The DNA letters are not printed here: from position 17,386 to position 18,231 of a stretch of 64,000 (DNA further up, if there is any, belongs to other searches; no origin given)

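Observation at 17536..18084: Specialised NusG paralogue (LoaP/TaA-like) as the first gene of the biosynthetic array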

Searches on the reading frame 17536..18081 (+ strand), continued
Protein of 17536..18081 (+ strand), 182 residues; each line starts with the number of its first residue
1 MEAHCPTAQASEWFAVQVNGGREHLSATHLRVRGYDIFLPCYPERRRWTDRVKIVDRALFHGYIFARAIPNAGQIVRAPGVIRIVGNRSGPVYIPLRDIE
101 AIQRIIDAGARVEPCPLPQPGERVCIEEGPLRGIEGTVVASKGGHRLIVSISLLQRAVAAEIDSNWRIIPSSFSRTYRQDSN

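Call 37: search_protein_families(library=pfam, proteins=[L008:11901-13106:+, L008:14793-15989:+, L009:4976-6799:+, L009:6831-8288:+, L011:11600-13177:+, L011:15274-17499:+, L049:9097-10920:+, L049:10964-12376:+, L058:7657-9822:+, L032:776-2470:+], max_evalue=0.00001)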
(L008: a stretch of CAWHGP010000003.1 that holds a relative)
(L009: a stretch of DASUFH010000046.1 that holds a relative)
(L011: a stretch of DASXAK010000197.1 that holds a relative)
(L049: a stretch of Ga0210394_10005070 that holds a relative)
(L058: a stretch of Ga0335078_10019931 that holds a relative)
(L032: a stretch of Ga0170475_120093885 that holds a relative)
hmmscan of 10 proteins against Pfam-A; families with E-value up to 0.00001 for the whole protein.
L008:11901-13106:+ (402 aa): 2 families
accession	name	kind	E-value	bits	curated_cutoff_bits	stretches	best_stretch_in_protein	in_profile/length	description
PF22725.1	GFO_IDH_MocA_C3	-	6.2e-14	52.5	27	1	165-267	1-118/124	GFO/IDH/MocA C-terminal domain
PF01408.29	GFO_IDH_MocA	-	7.3e-08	33.6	24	1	120-157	83-120/120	Oxidoreductase family, NAD-binding Rossmann fold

L008:14793-15989:+ (399 aa): 1 family
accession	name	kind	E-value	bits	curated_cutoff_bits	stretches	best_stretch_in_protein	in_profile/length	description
PF04007.18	DUF354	-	4.8e-39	134.9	22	1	48-388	2-346/349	Protein of unknown function (DUF354)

L009:4976-6799:+ (608 aa): 0 families

L009:6831-8288:+ (486 aa): 2 families
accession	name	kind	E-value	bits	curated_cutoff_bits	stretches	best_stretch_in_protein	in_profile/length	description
PF01656.29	CbiA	-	8.4e-08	32.7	25.4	1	285-460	2-93/125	CobQ/CobB/MinD/ParA nucleotide binding domain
PF10609.15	ParA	-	2.6e-07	30.8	27.1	1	280-450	2-175/246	NUBPL iron-transfer P-loop NTPase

L011:11600-13177:+ (526 aa): 2 families
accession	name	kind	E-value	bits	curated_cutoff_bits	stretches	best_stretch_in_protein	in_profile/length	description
PF02397.22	Bac_transf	-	9.5e-63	211.4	27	1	328-520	1-178/179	Bacterial sugar transferase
PF13727.12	CoA_binding_3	-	7.9e-07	29.7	25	0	80-196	3-113/175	CoA-binding domain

L011:15274-17499:+ (742 aa): 3 families
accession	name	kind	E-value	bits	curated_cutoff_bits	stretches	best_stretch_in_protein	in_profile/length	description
PF13807.11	GNVR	-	4.5e-10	39.7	27.7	1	402-474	9-81/82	G-rich domain on putative tyrosine kinase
PF13614.12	AAA_31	-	1.5e-08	35.2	27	1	551-693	3-146/177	AAA domain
PF01656.29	CbiA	-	9.7e-06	26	25.4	0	553-724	2-111/125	CobQ/CobB/MinD/ParA nucleotide binding domain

L049:9097-10920:+ (608 aa): 3 families
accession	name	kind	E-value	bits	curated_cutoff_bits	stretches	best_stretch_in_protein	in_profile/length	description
PF13537.11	GATase_7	-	1.4e-12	48.1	25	1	60-164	14-123/123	Glutamine amidotransferase domain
PF00733.27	Asn_synthase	-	4.7e-11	43.4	21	0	239-362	2-125/354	Asparagine synthase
PF13522.11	GATase_6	-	2.6e-06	27.9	27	1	52-158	22-130/130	Glutamine amidotransferase domain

L049:10964-12376:+ (471 aa): 1 family
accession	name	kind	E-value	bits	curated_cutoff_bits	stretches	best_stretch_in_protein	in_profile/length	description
PF04932.20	Wzy_C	-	5.6e-12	46.1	31.7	1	234-374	2-148/149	O-Antigen ligase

L058:7657-9822:+ (722 aa): 3 families
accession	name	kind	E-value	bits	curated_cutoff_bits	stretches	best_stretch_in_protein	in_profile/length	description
PF13614.12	AAA_31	-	7.2e-11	42.8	27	1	538-669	14-148/177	AAA domain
PF13807.11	GNVR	-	1.6e-10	41.2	27.7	1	365-434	9-79/82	G-rich domain on putative tyrosine kinase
PF02706.20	Wzz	-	1.8e-09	38.2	25.5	1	31-119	8-91/91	Chain length determinant protein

L032:776-2470:+ (565 aa): 1 family
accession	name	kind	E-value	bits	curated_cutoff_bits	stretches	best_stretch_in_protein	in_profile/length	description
PF00144.29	Beta-lactamase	-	4.2e-23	82.5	27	1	251-542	3-312/329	Beta-lactamase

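Call 40: predict_structure(alignment_id=A1)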
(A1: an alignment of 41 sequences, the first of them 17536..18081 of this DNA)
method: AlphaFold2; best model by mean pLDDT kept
length: 182 residues; sequences in the alignment: 41
mean_pLDDT: 84.9   pTM: 0.77
mean pLDDT of the five models: 84.9, 84.4, 80.3, 76.5, 75.8
residues with pLDDT >= 90: 85; 70-90: 73; 50-70: 19; < 50: 5
segments of 3 or more residues with pLDDT < 50: 178-180
pLDDT, mean of each block of 10 residues (from residue 1): 56 93 97 94 94 95 88 89 92 90 92 80 86 86 80 83 87 56 45
secondary structure, 60 per line:
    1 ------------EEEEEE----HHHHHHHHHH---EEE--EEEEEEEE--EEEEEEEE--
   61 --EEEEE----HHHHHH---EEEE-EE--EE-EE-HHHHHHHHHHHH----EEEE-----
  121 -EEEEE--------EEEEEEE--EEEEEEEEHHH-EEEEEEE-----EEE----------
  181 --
elements in order: E13-18 H23-32 E36-38 E41-48 E51-58 E63-67 H72-77 E81-84 H96-107 E112-115 E122-126 E135-141 E144-151 E156-162 E168-170

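Call 58: find_encoding_contigs(protein=P0001, flank=3000, max_places=2)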
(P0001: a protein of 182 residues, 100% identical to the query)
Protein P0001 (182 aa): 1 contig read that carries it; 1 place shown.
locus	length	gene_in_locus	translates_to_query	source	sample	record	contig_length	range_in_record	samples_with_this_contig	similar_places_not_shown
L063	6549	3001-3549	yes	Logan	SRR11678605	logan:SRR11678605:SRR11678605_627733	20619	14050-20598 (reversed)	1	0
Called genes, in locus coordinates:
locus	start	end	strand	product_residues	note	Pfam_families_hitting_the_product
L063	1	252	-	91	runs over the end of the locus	?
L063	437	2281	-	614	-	PF01612:DNA_pol_A_exo1, PF00476:DNA_pol_A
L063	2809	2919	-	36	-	-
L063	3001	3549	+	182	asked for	PF02357:NusG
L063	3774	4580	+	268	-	PF00975:Thioesterase, PF12697:Abhydrolase_6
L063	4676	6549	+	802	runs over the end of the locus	PF12704:MacB_PCD, PF02687:FtsX, PF12704:MacB_PCD, PF02687:FtsX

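Call 59: find_encoding_contigs(protein=P0015, flank=10000, max_places=1)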
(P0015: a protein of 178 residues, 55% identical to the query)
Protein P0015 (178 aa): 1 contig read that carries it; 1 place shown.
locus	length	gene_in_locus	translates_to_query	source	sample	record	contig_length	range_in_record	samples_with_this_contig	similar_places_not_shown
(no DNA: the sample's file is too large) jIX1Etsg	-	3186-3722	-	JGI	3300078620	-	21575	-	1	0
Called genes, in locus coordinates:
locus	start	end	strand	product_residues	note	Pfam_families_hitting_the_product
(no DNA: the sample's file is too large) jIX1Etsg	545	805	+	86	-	-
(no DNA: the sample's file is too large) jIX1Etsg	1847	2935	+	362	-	PF01266:DAO (weak), PF01494:FAD_binding_3 (weak), PF13450:NAD_binding_8, PF03275:GLF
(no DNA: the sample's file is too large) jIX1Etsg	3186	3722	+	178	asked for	PF02357:NusG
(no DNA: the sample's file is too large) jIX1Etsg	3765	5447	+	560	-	PF04389:Peptidase_M28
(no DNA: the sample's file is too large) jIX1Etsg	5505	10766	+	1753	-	PF00501:AMP-binding, PF23024:AMP-dom_DIP2-like, PF00550:PP-binding, PF00668:Condensation, PF00501:AMP-binding, PF13193:AMP-binding_C, PF00550:PP-binding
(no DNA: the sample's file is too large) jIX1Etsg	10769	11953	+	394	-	PF13439:Glyco_transf_4, PF13692:Glyco_trans_1_4, PF00534:Glycos_transf_1 (weak)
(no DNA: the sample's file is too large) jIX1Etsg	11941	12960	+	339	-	PF02649:GCHY-1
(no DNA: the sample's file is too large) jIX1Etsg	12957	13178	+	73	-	PF03621:MbtH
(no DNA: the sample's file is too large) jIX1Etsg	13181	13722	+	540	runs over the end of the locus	PF18456:CmlA_N, PF00753:Lactamase_B, PF13483:Lactamase_B_3, PF12706:Lactamase_B_2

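Call 60: find_encoding_contigs(protein=P0039, flank=10000, max_places=1)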
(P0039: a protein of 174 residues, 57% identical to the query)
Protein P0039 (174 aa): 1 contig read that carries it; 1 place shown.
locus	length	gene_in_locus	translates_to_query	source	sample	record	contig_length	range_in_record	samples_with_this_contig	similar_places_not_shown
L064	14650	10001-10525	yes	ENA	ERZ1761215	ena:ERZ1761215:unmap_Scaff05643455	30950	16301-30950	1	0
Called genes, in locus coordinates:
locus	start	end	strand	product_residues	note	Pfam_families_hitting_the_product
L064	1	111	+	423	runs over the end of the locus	PF08241:Methyltransf_11, PF08242:Methyltransf_12, PF13489:Methyltransf_23, PF13649:Methyltransf_25, PF13847:Methyltransf_31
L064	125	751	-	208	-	PF13180:PDZ_2 (weak), PF17820:PDZ_6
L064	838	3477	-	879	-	PF12704:MacB_PCD, PF02687:FtsX, PF12704:MacB_PCD, PF02687:FtsX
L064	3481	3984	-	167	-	PF03551:PadR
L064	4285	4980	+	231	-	-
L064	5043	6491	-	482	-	PF01425:Amidase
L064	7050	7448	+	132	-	PF02261:Asp_decarbox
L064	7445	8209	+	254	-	PF00975:Thioesterase, PF12697:Abhydrolase_6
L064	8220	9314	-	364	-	PF12833:HTH_18, PF00165:HTH_AraC (weak), PF00072:Response_reg (weak)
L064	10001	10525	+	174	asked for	PF02357:NusG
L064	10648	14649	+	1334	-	?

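Call 61: find_encoding_contigs(protein=P0048, flank=10000, max_places=1)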
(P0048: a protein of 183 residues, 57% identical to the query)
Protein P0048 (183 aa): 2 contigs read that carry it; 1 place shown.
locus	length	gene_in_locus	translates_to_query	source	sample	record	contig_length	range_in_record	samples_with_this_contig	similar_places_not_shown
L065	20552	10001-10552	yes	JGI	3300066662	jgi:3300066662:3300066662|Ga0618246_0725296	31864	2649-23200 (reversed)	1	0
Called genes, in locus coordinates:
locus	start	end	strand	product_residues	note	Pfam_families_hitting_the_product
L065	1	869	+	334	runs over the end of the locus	-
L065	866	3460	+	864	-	PF13620:CarboxypepD_reg, PF25183:OMP_b-brl_4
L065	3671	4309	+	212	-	PF00027:cNMP_binding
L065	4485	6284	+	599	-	PF00664:ABC_membrane, PF00005:ABC_tran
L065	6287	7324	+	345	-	PF05721:PhyH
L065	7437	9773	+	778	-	PF13620:CarboxypepD_reg, PF13715:CarbopepD_reg_2, PF07715:Plug, PF00593:TonB_dep_Rec_b-barrel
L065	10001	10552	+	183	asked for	PF02357:NusG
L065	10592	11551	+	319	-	PF04055:Radical_SAM, PF13186:SPASM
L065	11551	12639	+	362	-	PF04055:Radical_SAM, PF13186:SPASM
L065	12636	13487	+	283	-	PF20102:DUF6492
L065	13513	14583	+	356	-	PF02353:CMAS (weak), PF13489:Methyltransf_23, PF08241:Methyltransf_11, PF08242:Methyltransf_12 (weak), PF13649:Methyltransf_25, PF13847:Methyltransf_31 (weak)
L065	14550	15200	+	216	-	PF13671:AAA_33 (weak), PF00406:ADK, PF13207:AAA_17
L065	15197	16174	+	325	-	PF01909:NTP_transf_2 (weak)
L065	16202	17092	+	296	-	PF00884:Sulfatase, PF01663:Phosphodiest (weak)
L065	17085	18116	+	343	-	-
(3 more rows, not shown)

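Call 62: find_encoding_contigs(protein=P0059, flank=10000, max_places=1)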
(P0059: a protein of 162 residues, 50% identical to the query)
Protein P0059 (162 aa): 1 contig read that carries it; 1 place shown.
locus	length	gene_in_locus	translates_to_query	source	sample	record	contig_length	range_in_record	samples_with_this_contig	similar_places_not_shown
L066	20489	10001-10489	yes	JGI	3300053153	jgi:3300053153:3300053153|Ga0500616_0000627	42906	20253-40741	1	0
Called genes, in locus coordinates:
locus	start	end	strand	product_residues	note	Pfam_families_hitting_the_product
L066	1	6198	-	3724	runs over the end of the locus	PF00668:Condensation, PF00501:AMP-binding, PF13193:AMP-binding_C, PF00550:PP-binding, PF00668:Condensation, PF00501:AMP-binding, PF13193:AMP-binding_C, PF00550:PP-binding, +7 more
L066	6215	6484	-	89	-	PF00550:PP-binding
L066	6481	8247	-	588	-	PF00501:AMP-binding, PF23024:AMP-dom_DIP2-like (weak)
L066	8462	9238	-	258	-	-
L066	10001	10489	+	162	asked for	PF02357:NusG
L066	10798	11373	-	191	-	PF13441:Gly-zipper_YMGG (faint), PF05433:Rick_17kDa_Anti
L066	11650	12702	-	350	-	-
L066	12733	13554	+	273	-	-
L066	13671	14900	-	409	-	PF04542:Sigma70_r2, PF08281:Sigma70_r4_2, PF20239:DUF6596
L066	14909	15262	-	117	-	PF03795:YCII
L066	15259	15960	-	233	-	PF01872:RibD_C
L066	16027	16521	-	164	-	PF02627:CMD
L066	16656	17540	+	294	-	PF04542:Sigma70_r2, PF08281:Sigma70_r4_2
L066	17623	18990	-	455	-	PF05175:MTS, PF13489:Methyltransf_23, PF24675:NpmA (weak), PF02390:Methyltransf_4, PF13649:Methyltransf_25, PF13847:Methyltransf_31, PF08241:Methyltransf_11, PF08242:Methyltransf_12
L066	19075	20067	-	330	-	PF01636:APH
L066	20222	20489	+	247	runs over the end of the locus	PF01790:LGT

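Call 69: fold_search(model_id=the predicted structure, library=pdb)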
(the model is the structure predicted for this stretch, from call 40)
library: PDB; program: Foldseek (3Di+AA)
matches with E <= 10: 609; with E <= 0.001: 36
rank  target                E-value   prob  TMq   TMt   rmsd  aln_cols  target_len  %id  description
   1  9a56_B                4.1e-07  1.00  0.41  0.42  15.1       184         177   17  Integrative model of RPOB-NUSG by crosslinking MS and deep learning (released 2024-09-18)
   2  6tqn_G                6.4e-07  1.00  0.44  0.45  14.8       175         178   26  rrn anti-termination complex without S4 (released 2020-08-05)
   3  8phk_P                2.2e-06  1.00  0.47  0.52  15.1       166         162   19  fully recruited RfaH bound to E. coli transcription complex paused at ops site (released 2024-04-24)
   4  6gov_G                3.1e-06  1.00  0.43  0.45  17.2       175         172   26  Structure of THE RNA POLYMERASE LAMBDA-BASED ANTITERMINATION COMPLEX (released 2019-02-13)
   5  9guw_Z                3.9e-06  1.00  0.39  0.46  15.7       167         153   20  30S-TEC (TEC in expressome position) Inactive state 2 (released 2024-11-20)
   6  5ond_A                4.1e-06  1.00  0.40  0.52   4.3       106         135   19  RfaH from Escherichia coli in complex with ops DNA (released 2018-06-06)
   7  1m1g_A                8.4e-06  1.00  0.35  0.28  14.1       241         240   18  Crystal Structure of Aquifex aeolicus N-utilization substance G (NusG), Space Group P2(1) (released 2003-02-04)
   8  8f5g_C                1.2e-05  1.00  0.55  0.57  10.1       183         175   18  NusG-RNA complex (released 2023-11-22)
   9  1npp_C                1.4e-05  1.00  0.42  0.33  12.7       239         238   18  CRYSTAL STRUCTURE OF AQUIFEX AEOLICUS NUSG IN P2(1) (released 2003-03-11)
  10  1m1g_D                1.6e-05  1.00  0.40  0.31  14.2       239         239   19  Crystal Structure of Aquifex aeolicus N-utilization substance G (NusG), Space Group P2(1) (released 2003-02-04)
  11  5ond_B                1.6e-05  1.00  0.39  0.52   4.5       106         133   19  RfaH from Escherichia coli in complex with ops DNA (released 2018-06-06)
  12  6x7k_AB               1.6e-05  1.00  0.39  0.43  15.0       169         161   23  Cryo-EM structure of an Escherichia coli coupled transcription-translation complex B3 (TTC-B3) containing an mRNA wit (released 2020-09-02)
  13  2lq8_MODEL_1_A        1.9e-05  1.00  0.53  0.54   7.0       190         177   19  Domain interaction in Thermotoga maritima NusG (released 2013-01-23)
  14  6ztj_CF               1.9e-05  1.00  0.40  0.45  15.0       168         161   24  E. coli 70S-RNAP expressome complex in NusG-coupled state (38 nt intervening mRNA) (released 2020-09-16)
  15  1npp_B                2.3e-05  1.00  0.44  0.34  13.6       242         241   19  CRYSTAL STRUCTURE OF AQUIFEX AEOLICUS NUSG IN P2(1) (released 2003-03-11)
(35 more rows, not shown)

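Call 73: find_encoding_contigs(protein=P0002, flank=4000, max_places=2)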
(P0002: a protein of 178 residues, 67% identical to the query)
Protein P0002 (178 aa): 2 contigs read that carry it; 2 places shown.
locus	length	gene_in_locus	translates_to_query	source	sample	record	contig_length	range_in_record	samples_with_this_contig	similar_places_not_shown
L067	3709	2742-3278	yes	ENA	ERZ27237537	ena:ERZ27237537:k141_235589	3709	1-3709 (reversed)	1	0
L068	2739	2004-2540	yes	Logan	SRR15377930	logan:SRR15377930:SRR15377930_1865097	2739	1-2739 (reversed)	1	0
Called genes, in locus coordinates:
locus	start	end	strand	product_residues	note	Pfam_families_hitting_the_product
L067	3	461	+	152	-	?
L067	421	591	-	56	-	-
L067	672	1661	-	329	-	PF00248:Aldo_ket_red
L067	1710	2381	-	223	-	PF03621:MbtH, PF02312:CBF_beta (weak)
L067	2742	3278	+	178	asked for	PF02357:NusG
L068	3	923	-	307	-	?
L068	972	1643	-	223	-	PF03621:MbtH, PF02312:CBF_beta (weak)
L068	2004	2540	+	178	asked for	PF02357:NusG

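Call 75: search_protein_representatives(protein=window:17536-18081:+)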
Query: 182 residues. Proteins with E-value up to 0.001 (for the whole library): 7944; up to 1e-10: 2973; up to 1e-30: 81. The best 150 are listed.
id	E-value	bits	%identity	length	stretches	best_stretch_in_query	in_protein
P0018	6.6e-55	202.1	59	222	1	10-171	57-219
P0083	1.6e-49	184.6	56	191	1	4-167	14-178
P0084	2.3e-49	184.0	57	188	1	11-170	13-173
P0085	3.6e-49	183.4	52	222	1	10-171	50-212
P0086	6.8e-47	176.0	52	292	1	10-172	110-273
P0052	2.7e-46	174.0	53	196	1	9-171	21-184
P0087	7.8e-46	172.5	53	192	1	8-167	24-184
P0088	1.4e-45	171.7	52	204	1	9-171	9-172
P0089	2.0e-45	171.1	52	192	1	9-165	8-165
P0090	1.6e-44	168.2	49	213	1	12-171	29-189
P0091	4.5e-44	166.8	52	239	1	11-171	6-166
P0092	1.6e-42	161.7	47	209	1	5-176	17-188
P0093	4.7e-42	160.2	48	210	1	10-169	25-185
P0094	2.4e-41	157.9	48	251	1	10-164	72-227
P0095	4.7e-40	153.7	53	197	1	11-168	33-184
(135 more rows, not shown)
